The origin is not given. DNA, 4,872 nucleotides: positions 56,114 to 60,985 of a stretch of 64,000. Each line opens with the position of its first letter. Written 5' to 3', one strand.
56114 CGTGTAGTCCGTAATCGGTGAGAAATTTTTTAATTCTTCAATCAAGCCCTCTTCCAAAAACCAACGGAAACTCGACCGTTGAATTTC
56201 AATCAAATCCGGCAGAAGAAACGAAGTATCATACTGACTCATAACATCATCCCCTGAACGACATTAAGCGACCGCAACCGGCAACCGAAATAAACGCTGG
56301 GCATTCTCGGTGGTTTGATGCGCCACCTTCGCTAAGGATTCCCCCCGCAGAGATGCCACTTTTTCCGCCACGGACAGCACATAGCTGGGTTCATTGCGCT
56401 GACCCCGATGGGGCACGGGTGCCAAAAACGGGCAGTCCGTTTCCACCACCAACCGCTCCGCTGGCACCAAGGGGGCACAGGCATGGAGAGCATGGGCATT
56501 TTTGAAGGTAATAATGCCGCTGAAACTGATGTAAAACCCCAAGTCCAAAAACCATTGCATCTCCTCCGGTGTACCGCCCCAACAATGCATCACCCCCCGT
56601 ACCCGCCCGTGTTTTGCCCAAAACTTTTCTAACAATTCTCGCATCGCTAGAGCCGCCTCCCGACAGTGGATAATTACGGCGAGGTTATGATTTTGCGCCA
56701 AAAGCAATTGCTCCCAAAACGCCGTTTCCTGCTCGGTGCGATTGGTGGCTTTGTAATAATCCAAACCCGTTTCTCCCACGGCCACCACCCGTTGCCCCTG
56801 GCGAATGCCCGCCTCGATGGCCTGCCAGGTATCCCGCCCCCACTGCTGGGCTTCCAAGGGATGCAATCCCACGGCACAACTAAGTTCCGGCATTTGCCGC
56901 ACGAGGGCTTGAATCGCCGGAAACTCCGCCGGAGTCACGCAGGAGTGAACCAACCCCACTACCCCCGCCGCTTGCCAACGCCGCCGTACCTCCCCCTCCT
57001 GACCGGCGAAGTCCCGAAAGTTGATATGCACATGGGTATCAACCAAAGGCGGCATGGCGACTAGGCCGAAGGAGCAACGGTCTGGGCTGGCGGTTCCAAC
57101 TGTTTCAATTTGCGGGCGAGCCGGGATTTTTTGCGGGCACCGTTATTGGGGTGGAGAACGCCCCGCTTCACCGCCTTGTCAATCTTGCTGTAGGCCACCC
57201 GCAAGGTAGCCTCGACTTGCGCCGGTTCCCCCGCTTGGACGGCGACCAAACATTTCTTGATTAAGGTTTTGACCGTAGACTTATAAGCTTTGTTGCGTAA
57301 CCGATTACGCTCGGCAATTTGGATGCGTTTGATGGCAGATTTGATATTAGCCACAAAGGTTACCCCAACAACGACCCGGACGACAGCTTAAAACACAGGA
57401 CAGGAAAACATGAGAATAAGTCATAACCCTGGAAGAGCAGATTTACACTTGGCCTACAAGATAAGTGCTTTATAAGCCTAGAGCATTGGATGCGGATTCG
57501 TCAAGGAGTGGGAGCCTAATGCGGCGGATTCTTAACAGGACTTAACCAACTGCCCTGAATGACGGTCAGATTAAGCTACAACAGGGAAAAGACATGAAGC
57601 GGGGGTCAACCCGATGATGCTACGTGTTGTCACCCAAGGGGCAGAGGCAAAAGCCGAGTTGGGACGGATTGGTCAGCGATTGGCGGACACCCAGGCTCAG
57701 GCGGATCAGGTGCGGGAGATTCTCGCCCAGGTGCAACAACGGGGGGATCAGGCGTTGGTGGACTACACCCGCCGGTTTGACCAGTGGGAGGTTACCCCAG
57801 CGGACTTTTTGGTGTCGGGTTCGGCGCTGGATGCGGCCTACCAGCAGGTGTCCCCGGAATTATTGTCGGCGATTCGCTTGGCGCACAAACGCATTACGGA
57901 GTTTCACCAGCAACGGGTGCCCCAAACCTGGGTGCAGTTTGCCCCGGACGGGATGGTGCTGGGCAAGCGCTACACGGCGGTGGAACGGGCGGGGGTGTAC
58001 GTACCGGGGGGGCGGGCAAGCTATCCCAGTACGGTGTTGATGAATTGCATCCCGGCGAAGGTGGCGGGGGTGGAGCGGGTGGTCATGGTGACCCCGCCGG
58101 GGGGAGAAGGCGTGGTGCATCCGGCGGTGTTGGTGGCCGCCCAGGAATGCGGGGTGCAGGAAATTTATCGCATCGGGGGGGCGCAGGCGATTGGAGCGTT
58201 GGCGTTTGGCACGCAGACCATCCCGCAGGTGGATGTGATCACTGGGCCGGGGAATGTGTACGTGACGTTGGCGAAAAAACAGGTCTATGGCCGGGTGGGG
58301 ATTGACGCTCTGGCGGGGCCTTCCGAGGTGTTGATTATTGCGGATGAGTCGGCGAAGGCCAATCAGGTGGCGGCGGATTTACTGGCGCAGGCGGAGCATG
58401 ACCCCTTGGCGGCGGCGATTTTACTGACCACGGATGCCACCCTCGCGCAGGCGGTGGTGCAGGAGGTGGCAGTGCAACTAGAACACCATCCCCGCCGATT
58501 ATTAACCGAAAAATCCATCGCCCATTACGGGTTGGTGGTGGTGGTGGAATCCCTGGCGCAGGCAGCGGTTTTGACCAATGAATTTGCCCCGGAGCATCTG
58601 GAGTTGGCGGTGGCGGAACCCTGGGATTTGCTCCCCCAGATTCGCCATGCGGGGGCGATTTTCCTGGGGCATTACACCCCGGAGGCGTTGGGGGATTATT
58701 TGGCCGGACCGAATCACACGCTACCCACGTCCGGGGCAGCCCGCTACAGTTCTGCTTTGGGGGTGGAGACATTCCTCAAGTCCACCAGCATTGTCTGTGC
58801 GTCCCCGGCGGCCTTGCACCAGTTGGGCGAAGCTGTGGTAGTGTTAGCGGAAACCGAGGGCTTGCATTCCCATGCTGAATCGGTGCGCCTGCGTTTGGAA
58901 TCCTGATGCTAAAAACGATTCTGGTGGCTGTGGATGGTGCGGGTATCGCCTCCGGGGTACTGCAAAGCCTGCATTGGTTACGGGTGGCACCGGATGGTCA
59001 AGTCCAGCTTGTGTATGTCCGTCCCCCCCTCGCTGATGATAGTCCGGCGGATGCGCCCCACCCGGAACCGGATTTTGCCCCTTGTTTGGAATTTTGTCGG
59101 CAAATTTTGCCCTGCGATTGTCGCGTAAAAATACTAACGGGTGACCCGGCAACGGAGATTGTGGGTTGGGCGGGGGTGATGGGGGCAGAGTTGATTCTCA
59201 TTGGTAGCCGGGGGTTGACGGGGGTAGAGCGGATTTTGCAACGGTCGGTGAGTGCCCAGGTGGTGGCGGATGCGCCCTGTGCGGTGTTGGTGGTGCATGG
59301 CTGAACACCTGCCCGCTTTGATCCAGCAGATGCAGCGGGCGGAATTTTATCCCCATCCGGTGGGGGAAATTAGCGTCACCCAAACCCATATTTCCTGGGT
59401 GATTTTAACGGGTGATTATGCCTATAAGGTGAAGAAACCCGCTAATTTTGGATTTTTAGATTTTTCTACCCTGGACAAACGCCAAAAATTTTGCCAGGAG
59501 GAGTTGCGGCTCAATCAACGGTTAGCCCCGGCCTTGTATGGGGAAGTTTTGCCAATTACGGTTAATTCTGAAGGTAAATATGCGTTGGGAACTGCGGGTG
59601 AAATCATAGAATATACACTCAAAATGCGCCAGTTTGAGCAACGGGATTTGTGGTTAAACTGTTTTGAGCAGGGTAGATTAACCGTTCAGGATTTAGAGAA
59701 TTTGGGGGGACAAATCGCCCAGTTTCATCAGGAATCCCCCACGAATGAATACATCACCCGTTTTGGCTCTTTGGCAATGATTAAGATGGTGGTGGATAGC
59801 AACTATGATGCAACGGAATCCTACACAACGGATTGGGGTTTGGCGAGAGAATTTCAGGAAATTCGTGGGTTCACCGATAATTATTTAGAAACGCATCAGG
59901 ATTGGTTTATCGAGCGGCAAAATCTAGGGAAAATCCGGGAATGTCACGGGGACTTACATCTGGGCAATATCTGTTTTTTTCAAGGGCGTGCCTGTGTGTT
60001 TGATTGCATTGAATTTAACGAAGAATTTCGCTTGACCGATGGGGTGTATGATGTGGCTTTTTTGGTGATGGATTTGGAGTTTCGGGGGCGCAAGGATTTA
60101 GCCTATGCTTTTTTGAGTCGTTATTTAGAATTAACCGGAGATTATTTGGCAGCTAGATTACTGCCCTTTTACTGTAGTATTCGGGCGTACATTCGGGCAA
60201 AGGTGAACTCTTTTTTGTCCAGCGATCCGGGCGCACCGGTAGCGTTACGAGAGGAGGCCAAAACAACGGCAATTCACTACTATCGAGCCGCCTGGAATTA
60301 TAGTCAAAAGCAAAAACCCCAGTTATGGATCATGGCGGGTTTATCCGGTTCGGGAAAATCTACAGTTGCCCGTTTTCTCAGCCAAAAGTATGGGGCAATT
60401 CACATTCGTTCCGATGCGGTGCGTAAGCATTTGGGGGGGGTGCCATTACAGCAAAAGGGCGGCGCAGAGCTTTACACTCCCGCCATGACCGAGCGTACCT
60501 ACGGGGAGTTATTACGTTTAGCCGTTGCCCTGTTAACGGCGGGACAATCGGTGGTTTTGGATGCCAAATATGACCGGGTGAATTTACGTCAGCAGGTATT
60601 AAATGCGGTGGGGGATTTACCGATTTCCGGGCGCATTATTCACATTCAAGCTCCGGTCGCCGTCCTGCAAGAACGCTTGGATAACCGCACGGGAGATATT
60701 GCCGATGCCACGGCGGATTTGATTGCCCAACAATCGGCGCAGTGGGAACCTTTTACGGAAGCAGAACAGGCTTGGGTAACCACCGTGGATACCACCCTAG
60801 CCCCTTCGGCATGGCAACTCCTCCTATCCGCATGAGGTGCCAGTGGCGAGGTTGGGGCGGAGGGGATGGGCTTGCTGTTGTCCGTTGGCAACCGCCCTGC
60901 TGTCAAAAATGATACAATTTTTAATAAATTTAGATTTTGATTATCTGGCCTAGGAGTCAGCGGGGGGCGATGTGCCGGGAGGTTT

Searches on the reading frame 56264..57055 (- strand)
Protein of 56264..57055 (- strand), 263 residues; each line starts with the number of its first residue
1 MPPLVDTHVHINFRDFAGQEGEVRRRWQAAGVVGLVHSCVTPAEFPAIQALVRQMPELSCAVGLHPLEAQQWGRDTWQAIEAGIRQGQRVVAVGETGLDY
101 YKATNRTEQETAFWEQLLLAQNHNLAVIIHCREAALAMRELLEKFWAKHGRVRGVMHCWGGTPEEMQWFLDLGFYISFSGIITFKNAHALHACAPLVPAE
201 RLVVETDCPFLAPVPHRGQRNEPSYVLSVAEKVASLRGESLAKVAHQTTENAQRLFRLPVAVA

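Call 82: search_protein_families(library=pfam, proteins=[window:56264-57055:-], max_evalue=0.0001)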
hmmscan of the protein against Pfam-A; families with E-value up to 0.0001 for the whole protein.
window:56264-57055:- (263 aa): 1 family
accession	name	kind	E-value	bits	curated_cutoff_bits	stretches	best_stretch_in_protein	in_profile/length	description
PF01026.27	TatD_DNase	-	6.6e-78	262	27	1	5-257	1-253/253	TatD related DNase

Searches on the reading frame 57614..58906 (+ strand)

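Call 82: search_protein_families(library=pfam, proteins=[window:57614-58906:+], max_evalue=0.0001)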
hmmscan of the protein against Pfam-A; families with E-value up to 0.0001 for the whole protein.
window:57614-58906:+ (430 aa): 1 family
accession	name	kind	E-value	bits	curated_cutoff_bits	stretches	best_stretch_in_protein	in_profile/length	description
PF00815.25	Histidinol_dh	-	1.6e-172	574.6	27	1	25-428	7-411/411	Histidinol dehydrogenase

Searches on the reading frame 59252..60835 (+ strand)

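Call 82: search_protein_families(library=pfam, proteins=[window:59252-60835:+], max_evalue=0.0001)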
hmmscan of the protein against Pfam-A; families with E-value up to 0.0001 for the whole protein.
window:59252-60835:+ (527 aa): 4 families
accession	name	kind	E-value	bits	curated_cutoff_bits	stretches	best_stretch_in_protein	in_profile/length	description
PF13671.12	AAA_33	-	9.1e-24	84.8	27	1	358-500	1-142/143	AAA domain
PF01636.29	APH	-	5.3e-09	36.6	23.2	1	81-303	37-238/239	Phosphotransferase enzyme family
PF06414.18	Zeta_toxin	-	2.2e-06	27.7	22.3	1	350-394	10-58/199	Zeta toxin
PF13238.12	AAA_18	-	5.3e-05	24.1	29.4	0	362-480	4-112/128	AAA domain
